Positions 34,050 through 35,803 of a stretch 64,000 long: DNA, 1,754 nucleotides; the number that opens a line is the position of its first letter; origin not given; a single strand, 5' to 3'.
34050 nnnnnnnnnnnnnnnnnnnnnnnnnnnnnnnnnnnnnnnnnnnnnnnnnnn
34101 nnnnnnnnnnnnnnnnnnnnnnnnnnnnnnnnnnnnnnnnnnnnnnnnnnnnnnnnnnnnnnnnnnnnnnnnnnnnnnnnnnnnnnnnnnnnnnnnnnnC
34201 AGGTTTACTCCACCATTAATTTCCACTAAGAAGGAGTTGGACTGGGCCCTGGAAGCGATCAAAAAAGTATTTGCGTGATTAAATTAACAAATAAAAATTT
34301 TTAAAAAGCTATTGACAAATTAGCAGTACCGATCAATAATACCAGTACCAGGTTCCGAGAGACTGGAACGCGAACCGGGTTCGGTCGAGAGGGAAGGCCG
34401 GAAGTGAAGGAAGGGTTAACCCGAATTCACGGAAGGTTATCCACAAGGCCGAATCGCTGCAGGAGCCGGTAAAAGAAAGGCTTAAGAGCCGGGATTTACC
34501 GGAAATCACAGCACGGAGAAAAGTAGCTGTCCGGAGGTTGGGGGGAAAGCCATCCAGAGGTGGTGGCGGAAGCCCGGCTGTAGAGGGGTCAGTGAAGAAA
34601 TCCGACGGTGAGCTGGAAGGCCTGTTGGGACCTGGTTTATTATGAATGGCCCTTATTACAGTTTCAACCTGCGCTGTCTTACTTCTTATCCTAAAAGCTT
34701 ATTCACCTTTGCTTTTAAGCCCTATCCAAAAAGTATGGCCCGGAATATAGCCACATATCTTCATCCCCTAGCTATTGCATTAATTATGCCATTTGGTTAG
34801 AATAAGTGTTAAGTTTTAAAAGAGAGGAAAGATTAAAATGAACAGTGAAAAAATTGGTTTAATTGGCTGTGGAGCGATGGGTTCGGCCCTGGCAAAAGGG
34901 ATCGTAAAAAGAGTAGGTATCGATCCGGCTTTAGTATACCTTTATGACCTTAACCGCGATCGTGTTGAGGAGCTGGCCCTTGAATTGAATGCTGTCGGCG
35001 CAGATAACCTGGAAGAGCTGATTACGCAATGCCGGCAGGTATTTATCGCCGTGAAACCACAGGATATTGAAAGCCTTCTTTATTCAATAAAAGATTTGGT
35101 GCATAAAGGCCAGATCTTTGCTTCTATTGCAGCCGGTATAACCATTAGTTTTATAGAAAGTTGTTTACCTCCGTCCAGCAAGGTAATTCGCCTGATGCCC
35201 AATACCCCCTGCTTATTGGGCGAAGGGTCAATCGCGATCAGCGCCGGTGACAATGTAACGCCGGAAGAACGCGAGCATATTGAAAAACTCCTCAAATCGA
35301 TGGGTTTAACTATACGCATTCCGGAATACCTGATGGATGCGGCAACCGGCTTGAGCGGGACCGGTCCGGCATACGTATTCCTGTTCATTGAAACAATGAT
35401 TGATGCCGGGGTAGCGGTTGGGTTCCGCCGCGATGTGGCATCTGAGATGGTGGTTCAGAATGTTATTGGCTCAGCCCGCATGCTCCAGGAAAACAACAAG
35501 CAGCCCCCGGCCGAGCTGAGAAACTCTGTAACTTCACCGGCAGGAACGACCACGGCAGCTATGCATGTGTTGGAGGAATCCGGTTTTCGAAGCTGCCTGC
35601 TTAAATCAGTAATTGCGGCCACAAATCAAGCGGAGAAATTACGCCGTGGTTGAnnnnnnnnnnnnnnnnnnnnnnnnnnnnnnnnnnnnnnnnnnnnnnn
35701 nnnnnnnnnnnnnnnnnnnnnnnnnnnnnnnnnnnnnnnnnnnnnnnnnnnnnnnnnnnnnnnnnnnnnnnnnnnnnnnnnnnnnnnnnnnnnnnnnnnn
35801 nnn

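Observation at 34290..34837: A 560-bp GC- and purine-rich non-coding leader between the ornithine aminotransferase and proC, with no recognisable riboswitch class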

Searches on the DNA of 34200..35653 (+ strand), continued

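Call 35: search_with_rna_model(model_id=R1, sources=[window, L001, L002, L003, L004, L006, L009, L010, L011, L016, L020, L040, L047, L081, L082, L083, L084, L085, L086, L087, L089, L090, L091, L092, L094, L096, L098, L099, L100, L101, L102, L103, L105, L106, L107, L108, L109, L110, L112, L114, L115, L117, L118, L119, L120, L122, L123, L125, L126, L127, L128, L129, L130, L132, L133, L134, L138, L141, L142, L143, L144, L145, L146, L093, L131, L135, L136, L147, L121, L139, L088, L104, L116, L124], max_evalue=0.001, make_alignment=true)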
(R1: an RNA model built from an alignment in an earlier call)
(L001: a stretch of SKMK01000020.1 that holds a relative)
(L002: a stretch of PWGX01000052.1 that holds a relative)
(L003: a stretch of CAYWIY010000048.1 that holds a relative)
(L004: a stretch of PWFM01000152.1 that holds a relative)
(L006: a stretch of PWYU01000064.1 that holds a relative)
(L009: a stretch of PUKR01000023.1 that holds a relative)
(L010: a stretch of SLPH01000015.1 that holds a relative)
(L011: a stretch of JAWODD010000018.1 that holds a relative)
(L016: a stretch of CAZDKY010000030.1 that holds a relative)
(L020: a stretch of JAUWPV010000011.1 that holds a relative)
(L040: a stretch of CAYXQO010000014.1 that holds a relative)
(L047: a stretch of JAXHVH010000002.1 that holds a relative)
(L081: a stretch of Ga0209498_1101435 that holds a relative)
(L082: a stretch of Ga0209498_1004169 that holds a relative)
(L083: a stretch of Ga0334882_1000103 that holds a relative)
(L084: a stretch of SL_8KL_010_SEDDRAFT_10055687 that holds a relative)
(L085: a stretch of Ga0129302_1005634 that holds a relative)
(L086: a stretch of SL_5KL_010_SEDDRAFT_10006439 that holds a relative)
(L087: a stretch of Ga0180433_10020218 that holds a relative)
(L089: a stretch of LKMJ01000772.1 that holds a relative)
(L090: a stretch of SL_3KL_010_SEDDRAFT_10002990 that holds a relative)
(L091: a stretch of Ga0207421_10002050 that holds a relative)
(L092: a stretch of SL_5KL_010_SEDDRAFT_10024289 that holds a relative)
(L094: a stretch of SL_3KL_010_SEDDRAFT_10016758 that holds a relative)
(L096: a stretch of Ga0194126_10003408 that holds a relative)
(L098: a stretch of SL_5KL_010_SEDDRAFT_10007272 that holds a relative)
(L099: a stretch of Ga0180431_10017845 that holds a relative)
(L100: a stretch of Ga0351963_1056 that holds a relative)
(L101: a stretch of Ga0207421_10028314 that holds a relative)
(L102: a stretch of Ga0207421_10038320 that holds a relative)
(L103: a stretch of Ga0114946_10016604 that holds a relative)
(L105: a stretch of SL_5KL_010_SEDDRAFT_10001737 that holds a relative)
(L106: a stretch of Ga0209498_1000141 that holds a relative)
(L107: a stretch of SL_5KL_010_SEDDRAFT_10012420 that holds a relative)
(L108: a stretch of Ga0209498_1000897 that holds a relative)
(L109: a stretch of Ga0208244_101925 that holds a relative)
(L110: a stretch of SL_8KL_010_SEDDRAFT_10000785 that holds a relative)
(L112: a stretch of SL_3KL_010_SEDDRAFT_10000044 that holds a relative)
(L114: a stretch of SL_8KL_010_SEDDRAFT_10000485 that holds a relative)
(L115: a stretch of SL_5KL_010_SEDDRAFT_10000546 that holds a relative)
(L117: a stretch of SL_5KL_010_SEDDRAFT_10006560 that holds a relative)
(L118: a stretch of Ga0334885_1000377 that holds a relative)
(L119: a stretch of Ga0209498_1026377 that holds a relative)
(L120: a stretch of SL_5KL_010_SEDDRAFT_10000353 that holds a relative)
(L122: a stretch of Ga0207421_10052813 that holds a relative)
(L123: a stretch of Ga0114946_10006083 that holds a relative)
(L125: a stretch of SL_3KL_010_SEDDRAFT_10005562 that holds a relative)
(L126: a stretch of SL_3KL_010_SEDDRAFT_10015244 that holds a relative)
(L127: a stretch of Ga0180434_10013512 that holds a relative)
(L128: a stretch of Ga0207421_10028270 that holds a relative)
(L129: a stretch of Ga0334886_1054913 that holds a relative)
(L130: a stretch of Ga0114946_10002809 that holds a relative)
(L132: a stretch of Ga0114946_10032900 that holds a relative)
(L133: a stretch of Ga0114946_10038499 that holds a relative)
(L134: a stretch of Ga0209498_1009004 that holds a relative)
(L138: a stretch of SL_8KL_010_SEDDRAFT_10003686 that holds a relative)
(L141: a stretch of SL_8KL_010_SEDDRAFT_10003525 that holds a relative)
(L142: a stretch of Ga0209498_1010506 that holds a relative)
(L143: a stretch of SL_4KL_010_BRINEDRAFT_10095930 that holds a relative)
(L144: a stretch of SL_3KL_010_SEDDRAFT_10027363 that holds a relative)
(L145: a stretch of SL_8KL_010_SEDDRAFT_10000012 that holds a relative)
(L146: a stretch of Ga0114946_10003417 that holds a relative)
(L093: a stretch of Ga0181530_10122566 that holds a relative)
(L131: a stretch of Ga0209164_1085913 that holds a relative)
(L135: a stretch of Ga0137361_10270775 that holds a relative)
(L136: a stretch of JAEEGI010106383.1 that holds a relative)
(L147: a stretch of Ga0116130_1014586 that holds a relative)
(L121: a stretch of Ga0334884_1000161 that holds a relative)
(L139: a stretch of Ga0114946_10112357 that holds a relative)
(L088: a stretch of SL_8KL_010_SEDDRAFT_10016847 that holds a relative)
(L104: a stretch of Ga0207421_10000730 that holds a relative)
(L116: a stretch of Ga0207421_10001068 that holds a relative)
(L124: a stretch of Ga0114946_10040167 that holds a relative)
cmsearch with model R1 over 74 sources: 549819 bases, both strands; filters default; matches with E-value up to 0.001: 71.
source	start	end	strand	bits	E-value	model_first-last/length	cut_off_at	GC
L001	3519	3820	+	323.7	8.9e-90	1-302/302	no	0.55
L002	3458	3759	+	316.6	9.3e-88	1-302/302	no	0.55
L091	4711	5014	+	304.8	2e-84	1-302/302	no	0.54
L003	3537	3840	+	301.7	1.5e-83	1-302/302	no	0.55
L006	3521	3820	+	299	8.6e-83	1-302/302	no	0.53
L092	27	329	-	297.5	2.2e-82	1-302/302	no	0.55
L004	3581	3879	+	296.9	3.3e-82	1-302/302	no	0.52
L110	3555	3853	-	294.7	1.4e-81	1-302/302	no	0.52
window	34345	34646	+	292.1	7.8e-81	1-302/302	no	0.56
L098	412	714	+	288.8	6.6e-80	1-302/302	no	0.52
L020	3232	3534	+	288.7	7.2e-80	1-302/302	no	0.54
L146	5192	5494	-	286.8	2.5e-79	1-302/302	no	0.53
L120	3190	3493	-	280.6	1.4e-77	1-302/302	no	0.54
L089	699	1002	-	275.1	4.9e-76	1-302/302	no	0.53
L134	3486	3788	-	273.9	1.1e-75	1-302/302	no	0.54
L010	3554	3857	+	273.8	1.2e-75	1-302/302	no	0.54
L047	3516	3814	+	272.8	2.2e-75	1-302/302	no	0.54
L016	3549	3847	+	270.3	1.1e-74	1-302/302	no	0.54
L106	639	939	+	265.8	2.2e-73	1-302/302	no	0.55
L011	3617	3908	+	263.6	8.9e-73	1-302/302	no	0.49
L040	3619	3910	+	263.2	1.2e-72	1-302/302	no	0.51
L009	3613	3902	+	259.4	1.4e-71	1-302/302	no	0.55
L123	839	1141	-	245.3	1.4e-67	1-302/302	no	0.51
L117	1440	1740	+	243.4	4.7e-67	1-302/302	no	0.53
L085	4483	4780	-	241.5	1.6e-66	1-302/302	no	0.55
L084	372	665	-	212.4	2.7e-58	1-302/302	no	0.49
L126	1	296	-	210.1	1.2e-57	1-302/302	no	0.49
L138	11913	12208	+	207.7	6e-57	1-302/302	no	0.49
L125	2426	2721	+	206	1.7e-56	1-302/302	no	0.49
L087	2473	2772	-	205.8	2e-56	1-302/302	no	0.47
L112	11975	12274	-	191.2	2.7e-52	1-302/302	no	0.53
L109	7922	8223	+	188.5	1.6e-51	1-302/302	no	0.53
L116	879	1086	+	153.8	1e-41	1-216/302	3'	0.52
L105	4024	4348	+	137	5.9e-37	1-302/302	no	0.52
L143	359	682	-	134.8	2.5e-36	1-302/302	no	0.5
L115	94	417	+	134.3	3.4e-36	1-302/302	no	0.51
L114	1762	2085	-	125.8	8.9e-34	1-302/302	no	0.49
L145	471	795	+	125.1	1.4e-33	1-302/302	no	0.49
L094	2268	2592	+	123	5.4e-33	1-302/302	no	0.51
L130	10205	10530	-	121.5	1.4e-32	1-302/302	no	0.51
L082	77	402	+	121.5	1.4e-32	1-302/302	no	0.51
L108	529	855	-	116.8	3.1e-31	1-302/302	no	0.51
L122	254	565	+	116.5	3.7e-31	1-302/302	no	0.54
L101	590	915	-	114.6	1.3e-30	1-302/302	no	0.5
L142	454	778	-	114.3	1.5e-30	1-302/302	no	0.55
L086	2365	2688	+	114.2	1.7e-30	1-302/302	no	0.56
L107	1273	1598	-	113.6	2.4e-30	1-302/302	no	0.5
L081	709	1033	-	110.6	1.8e-29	1-302/302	no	0.53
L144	3273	3600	-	110.3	2.1e-29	1-302/302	no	0.47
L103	2514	2838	-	109.9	2.8e-29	1-302/302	no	0.55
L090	2600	2925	+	108.7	6.1e-29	1-302/302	no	0.5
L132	936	1262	+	107.8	1.1e-28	1-302/302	no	0.54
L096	6374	6698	+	106.2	3e-28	1-302/302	no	0.51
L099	4718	5043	+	105.9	3.8e-28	1-302/302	no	0.52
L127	7172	7497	-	105.7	4.3e-28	1-302/302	no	0.53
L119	1618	1944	-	104.9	7.4e-28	1-302/302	no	0.56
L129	280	604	+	104.6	8.5e-28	1-302/302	no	0.54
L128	3626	3952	+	103.4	1.9e-27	1-302/302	no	0.5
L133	131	445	+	101.8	5.6e-27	1-302/302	no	0.49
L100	6900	7225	+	95.5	3.3e-25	1-302/302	no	0.52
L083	6708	7035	-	93.2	1.5e-24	1-302/302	no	0.53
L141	12365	12691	-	92.4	2.4e-24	1-302/302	no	0.5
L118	1478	1804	+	92.2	2.9e-24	1-302/302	no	0.52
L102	2855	3169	-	86.2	1.4e-22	1-302/302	no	0.52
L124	1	309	-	71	2.8e-18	1-284/302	3'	0.56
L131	1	188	+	66.6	4.8e-17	116-302/302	5'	0.54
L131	1019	1290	+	56.9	2.7e-14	1-248/302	3'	0.54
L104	894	1100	+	55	9.4e-14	1-185/302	3'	0.51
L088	4522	4582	+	37.3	9.6e-09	1-60/302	3'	0.59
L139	1397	1514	+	34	8.3e-08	1-115/302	3'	0.54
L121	1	23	-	22.2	0.00018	1-23/302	3'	0.52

Alignment A3: 71 matches aligned to the model, 464 columns, each read 5' to 3' on its own strand. Consensus structure (alignment columns), stored with it:
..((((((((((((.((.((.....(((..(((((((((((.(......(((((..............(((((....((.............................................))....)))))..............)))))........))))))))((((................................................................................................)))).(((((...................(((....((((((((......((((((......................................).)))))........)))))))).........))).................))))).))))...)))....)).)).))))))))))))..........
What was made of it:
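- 34347..34636 (+): Structured non-coding RNA, about 290 nt. The 5' end is inferred from the promoter and the 3' end from the T-run. 71 matches in related loci (call 35).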

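Call 54: search_dna_similar(query=window:34300-34650:+, collection=plasmids, mode=distant, max_evalue=0.01)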
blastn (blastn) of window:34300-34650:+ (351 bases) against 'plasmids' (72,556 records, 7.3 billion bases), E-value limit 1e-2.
No match.

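Call 55: search_dna_similar(query=window:34300-34650:+, collection=phages, mode=distant, max_evalue=0.01)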
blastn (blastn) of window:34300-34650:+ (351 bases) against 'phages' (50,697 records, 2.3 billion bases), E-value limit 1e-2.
No match.
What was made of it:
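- Tried and rejected: No plasmid or phage homologue exists (calls 54, 55).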

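Call 57: search_with_rna_model(model_id=R1, source=L148, max_evalue=1)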
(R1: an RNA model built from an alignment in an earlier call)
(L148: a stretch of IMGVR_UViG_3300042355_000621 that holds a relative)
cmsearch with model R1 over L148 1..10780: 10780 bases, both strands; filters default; matches with E-value up to 1: 0.
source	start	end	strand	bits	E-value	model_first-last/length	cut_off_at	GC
